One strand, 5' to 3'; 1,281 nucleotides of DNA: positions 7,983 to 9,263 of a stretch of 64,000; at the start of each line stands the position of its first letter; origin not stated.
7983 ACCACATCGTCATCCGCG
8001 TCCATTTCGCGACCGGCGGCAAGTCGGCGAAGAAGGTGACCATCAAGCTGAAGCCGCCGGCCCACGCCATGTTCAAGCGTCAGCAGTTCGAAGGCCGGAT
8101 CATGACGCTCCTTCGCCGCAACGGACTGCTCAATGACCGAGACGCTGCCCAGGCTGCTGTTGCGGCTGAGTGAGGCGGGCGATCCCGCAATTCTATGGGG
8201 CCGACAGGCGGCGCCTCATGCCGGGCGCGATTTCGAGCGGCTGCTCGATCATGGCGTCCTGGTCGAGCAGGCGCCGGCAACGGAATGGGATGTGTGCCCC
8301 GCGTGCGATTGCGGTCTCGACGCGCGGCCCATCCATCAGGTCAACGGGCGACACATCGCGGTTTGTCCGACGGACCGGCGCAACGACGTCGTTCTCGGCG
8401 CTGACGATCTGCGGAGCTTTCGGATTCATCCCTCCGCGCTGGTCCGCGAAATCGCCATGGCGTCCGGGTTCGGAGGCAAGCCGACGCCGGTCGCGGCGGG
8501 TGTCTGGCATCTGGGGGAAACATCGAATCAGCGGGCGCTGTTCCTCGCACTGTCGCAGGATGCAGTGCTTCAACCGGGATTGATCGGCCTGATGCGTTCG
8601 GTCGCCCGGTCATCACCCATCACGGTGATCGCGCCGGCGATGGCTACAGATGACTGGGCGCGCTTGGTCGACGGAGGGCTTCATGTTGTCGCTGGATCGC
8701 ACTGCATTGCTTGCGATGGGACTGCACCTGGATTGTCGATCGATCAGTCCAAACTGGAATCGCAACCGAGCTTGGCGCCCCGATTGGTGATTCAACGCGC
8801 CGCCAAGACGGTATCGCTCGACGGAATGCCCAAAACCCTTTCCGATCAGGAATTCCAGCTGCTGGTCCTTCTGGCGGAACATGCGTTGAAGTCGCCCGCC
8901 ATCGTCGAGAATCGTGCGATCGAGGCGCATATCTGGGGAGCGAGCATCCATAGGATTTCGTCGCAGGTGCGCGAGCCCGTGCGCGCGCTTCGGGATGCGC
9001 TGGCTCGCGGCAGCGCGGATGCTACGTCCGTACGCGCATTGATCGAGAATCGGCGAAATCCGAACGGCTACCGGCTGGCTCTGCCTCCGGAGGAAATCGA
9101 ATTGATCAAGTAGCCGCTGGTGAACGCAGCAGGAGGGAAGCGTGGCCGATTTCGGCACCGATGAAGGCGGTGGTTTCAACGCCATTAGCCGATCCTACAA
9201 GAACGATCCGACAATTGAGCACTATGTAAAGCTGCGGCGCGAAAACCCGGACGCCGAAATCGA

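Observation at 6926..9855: Unrecognisable three-gene cassette next to the integrase module: candidate novel defence or lysogeny-control system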

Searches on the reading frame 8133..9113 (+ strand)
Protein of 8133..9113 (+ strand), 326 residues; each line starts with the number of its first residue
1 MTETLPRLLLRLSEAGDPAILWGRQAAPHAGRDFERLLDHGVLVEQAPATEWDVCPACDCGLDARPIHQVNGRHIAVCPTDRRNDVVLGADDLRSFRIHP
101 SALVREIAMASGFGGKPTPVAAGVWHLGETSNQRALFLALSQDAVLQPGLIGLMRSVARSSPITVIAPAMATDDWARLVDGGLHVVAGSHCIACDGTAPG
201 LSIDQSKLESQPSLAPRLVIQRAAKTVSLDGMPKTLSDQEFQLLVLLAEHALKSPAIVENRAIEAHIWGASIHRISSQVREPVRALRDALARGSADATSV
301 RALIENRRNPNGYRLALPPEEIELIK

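Call 5: search_protein_families(library=pfam, proteins=[window:8133-9113:+], max_evalue=0.1)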
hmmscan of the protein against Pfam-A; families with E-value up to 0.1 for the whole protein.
window:8133-9113:+ (326 aa): 1 family
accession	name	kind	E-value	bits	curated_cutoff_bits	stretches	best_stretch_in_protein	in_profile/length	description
PF00486.34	Trans_reg_C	-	0.00011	22.6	26.2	1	234-308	4-71/77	Transcriptional regulatory protein, C terminal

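Call 6: search_protein_families(library=padloc, proteins=[window:8133-9113:+], max_evalue=0.1)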
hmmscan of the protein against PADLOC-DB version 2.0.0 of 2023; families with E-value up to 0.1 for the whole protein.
window:8133-9113:+ (326 aa): 0 families

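Call 8: search_protein_families(library=phrogs, proteins=[window:8133-9113:+], max_evalue=0.1)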
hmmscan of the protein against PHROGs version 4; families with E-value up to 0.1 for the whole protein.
window:8133-9113:+ (326 aa): 1 family
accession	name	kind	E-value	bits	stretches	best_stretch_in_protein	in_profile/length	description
phrog_731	-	unknown function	0.00078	19.8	1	215-293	132-207/227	-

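Call 9: search_protein_families(library=ncbifam, proteins=[window:8133-9113:+], max_evalue=0.1)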
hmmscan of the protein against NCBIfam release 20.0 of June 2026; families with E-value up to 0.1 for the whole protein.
window:8133-9113:+ (326 aa): 5 families
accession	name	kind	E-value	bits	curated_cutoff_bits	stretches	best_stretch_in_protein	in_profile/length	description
NF008567.0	PRK11517.1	equivalog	0.00026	20.5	353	1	218-289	130-198/223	response regulator transcription factor HprR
NF033120.0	vanR_FM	exception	0.0011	18.6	460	1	207-292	128-211/231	vancomycin resistance response regulator transcription factor, VanR-F/VanR-M family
NF041734.1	resp_reg_RppA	equivalog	0.004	16.5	250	1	234-297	155-215/229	two-component system response regulator RppA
TIGR02154.1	PhoB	equivalog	0.033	13.5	296.2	1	218-297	137-213/226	phosphate regulon transcriptional regulator PhoB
NF053854.1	RespRegPhoBBctds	equivalog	0.081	12.3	270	0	215-269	135-186/225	two-component system response regulator PhoB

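Call 17: find_homologous_proteins(query=window:8133-9113:+)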
Query window:8133-9113:+ (326 aa): 202 proteins with E <= 0.001 among 8000 candidates; the best 120 are listed.
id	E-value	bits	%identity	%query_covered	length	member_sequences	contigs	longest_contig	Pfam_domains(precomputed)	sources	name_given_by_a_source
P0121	2.4e-195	666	92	99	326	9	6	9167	-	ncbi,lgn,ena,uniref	ncbi:MAG: transcriptional regulator [Reyranella sp.]|uniref:winged helix-turn-helix domain-containin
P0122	1.3e-194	664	92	100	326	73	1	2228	-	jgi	jgi:DNA-binding winged helix-turn-helix (wHTH) protein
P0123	3.6e-191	653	91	99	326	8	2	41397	-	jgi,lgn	jgi:DNA-binding winged helix-turn-helix (wHTH) protein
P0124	4.1e-180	616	86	100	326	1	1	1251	-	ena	-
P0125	6.8e-180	616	86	99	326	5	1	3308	-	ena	-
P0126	2.1e-170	584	83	100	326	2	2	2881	-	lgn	-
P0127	2.2e-164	565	81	99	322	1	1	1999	-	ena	-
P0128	1.4e-163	562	79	100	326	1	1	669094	-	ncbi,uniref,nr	ncbi:hypothetical protein [Aurantimonas sp. VKM B-3413]|uniref:hypothetical protein n=1 Tax=Aurantim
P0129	1.8e-158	545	77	100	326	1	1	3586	PF00486.35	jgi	jgi:DNA-binding winged helix-turn-helix (wHTH) protein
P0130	2.6e-153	528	75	100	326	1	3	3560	PF00486.35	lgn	-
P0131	9.9e-152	523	75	100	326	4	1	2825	PF00486.35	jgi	jgi:hypothetical protein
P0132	2.3e-142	492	71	99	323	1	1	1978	-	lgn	-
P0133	1.0e-138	480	69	99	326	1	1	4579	PF00486.35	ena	-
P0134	3.5e-124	433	67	99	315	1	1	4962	-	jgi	-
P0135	2.8e-122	426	66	99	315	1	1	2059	-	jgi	jgi:hypothetical protein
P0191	1.3e-97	345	55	100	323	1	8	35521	PF00486.35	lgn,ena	-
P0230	8.1e-83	297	45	95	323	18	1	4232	PF00486.35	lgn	-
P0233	4.0e-81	291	47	100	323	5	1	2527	PF00486.35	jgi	jgi:DNA-binding winged helix-turn-helix (wHTH) protein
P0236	1.5e-78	283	45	100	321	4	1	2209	PF00486.35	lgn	-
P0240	2.5e-77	279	42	95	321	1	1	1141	PF00486.35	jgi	jgi:DNA-binding winged helix-turn-helix (wHTH) protein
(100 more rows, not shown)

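Call 50: search_solved_structures(query=A2, max_evalue=1, show_alignments=1)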
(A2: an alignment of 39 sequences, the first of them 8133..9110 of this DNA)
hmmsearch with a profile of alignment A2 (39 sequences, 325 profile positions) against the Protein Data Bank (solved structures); distinct sequences matched with E-value up to 1: 46.
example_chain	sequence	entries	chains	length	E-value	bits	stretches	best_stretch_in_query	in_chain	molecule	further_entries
6iju_A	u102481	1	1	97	1.2e-07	34.4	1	218-312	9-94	DNA-binding response regulator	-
6kyx_A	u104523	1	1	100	1.3e-07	34.3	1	218-312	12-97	DNA-binding response regulator ArlR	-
6is4_A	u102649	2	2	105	1.4e-07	34.1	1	218-312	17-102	Response regulator ArlR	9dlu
7e92_A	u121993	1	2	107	2.7e-05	26.7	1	209-289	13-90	DNA-binding response regulator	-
7e1d_B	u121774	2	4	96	3.6e-05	26.2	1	211-289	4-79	DNA-binding response regulator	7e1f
8hml_A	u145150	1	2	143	3.8e-05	26.2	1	215-291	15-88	DNA-binding response OmpR family regulator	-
2d1v_A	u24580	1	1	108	4.7e-05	25.9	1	215-315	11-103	Transcriptional regulatory protein yycF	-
2hwv_A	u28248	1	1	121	5.7e-05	25.6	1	216-315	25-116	DNA-binding response regulator VicR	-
2mlk_A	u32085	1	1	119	5.8e-05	25.6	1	215-314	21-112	RstA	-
4nhj_A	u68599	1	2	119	9.1e-05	24.9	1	215-314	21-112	DNA-binding transcriptional regulator RstA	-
7e1b_A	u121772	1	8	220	0.00012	24.5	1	208-289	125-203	DNA-binding response regulator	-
4uht_A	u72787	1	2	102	0.00015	24.2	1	216-294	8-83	TRANSCRIPTIONAL REGULATORY PROTEIN CPXR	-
8hig_A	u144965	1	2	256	0.00017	24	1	216-291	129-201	DNA-binding response OmpR family regulator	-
4qwq_B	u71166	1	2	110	0.0006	22.3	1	216-294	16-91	Response regulator SaeR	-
2zxj_A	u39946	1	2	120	0.00062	22.2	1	216-315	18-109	Transcriptional regulatory protein walR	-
1gxp_A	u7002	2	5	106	0.0011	21.3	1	222-313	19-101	PHOSPHATE REGULON TRANSCRIPTIONAL REGULATORY PROTEIN | PHOSPHATE REGULON TRANSCRIPTIONAL REGULATORY PROTEIN PHOB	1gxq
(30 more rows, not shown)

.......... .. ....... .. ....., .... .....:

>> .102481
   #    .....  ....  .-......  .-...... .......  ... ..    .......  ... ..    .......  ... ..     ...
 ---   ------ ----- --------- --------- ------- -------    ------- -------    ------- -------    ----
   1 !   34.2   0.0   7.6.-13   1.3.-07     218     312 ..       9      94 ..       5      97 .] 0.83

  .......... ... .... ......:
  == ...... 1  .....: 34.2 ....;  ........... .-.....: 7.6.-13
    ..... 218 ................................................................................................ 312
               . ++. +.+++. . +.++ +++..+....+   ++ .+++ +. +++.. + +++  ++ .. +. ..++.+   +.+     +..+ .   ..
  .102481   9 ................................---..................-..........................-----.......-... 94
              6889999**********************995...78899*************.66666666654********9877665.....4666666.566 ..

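Call 58: predict_structure(alignment_id=A2)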
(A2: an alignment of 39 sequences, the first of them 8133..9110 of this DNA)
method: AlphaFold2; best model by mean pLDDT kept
length: 326 residues; sequences in the alignment: 39
mean_pLDDT: 86.4   pTM: 0.63
mean pLDDT of the five models: 86.4, 85.6, 85.6, 85.4, 84.1
residues with pLDDT >= 90: 151; 70-90: 151; 50-70: 21; < 50: 3
segments of 3 or more residues with pLDDT < 50: none
pLDDT, mean of each block of 10 residues (from residue 1): 83 88 90 92 92 78 86 89 88 93 93 90 94 91 92 90 91 83 87 66 81 70 88 89 94 88 83 62 92 87 87 89 87
secondary structure, 60 per line:
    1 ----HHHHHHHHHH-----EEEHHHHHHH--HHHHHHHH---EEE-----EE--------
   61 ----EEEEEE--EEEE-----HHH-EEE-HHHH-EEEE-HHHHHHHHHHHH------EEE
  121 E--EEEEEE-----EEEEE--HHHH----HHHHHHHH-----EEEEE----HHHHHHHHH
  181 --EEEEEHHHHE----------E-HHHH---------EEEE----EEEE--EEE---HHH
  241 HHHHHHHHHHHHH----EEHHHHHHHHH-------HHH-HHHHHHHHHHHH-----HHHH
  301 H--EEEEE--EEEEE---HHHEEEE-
elements in order: H5-14 E20-22 H23-29 H32-39 E43-45 E65-70 E73-76 E86-88 H90-93 E95-98 H100-111 E118-121 E124-129 E135-139 H142-145 H150-157 E163-167 H172-180 E183-187 H188-191 H205-208 E218-221 E226-229 E232-234 H238-253 H260-268 H280-291 H297-301 E304-308 E311-315 E322-325

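Call 63: fold_search(model_id=the predicted structure, library=pdb)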
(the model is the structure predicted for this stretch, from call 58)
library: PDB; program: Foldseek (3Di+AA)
matches with E <= 10: 481; with E <= 0.001: 66
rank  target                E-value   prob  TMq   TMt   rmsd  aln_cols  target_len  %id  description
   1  8hih_N                3.6e-07  1.00  0.27  0.40  11.2       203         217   23  Cryo-EM structure of Mycobacterium tuberculosis transcription initiation complex with transcription factor GlnR (released 2023-06-07)
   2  6lgq_D                1.8e-06  1.00  0.26  0.37  17.2       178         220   19  The crystal complex structure of histidine kinase and response regulator (released 2020-12-09)
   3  4kfc_B                4.0e-06  1.00  0.25  0.35  14.6       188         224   20  Crystal structure of a hyperactive mutant of response regulator KdpE complexed to its promoter DNA (released 2014-02-19)
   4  3r0j_B                4.8e-06  1.00  0.25  0.36  15.7       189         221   17  Structure of PhoP from Mycobacterium tuberculosis (released 2011-07-13)
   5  1gxq                  5.1e-06  1.00  0.25  0.72   4.6       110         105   20  Crystal structure of the PhoB effector domain (released 2002-04-29)
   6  8uvx_A                5.1e-06  1.00  0.26  0.38   8.8       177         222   18  CosR DNA bound form I (released 2024-01-31)
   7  8uvk_B                5.7e-06  1.00  0.26  0.37  16.6       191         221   17  CosR DNA bound form II (released 2024-01-31)
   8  1ys6_B                6.8e-06  1.00  0.25  0.35  17.1       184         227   16  Crystal structure of the response regulatory protein PrrA from Mycobacterium Tuberculosis (released 2006-02-07)
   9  4kny_B                7.3e-06  1.00  0.25  0.35  14.5       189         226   20  Crystal structure of the response regulator KdpE complexed to DNA in an active-like conformation (released 2014-02-19)
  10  7lza                  1.2e-05  1.00  0.26  0.38  11.8       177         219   18  Activated form of VanR from S. coelicolor (released 2021-07-14)
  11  9dvt_S                1.2e-05  1.00  0.27  0.37  16.1       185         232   16  Cryo-EM structure of RpaA bound to PkaiBC DNA and the CTD of the alpha subunit of RNAP from the cyanobacterium Synecho (released 2025-10-15)
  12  1gxp_A                1.2e-05  1.00  0.24  0.70   5.2       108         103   19  PhoB effector domain in complex with pho box DNA. (released 2002-04-29)
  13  8uvx_B                1.3e-05  1.00  0.27  0.39  15.7       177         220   16  CosR DNA bound form I (released 2024-01-31)
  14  4kny_A                1.5e-05  1.00  0.25  0.35  13.4       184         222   19  Crystal structure of the response regulator KdpE complexed to DNA in an active-like conformation (released 2014-02-19)
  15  4b09_A                1.5e-05  1.00  0.23  0.33  14.4       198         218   16  Structure of unphosphorylated BaeR dimer (released 2013-07-10)
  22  1gxp_E                2.4e-05  1.00  0.26  0.77   2.7       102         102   22  PhoB effector domain in complex with pho box DNA. (released 2002-04-29)
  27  1gxp_B                4.7e-05  1.00  0.26  0.78   2.8       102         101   22  PhoB effector domain in complex with pho box DNA. (released 2002-04-29)
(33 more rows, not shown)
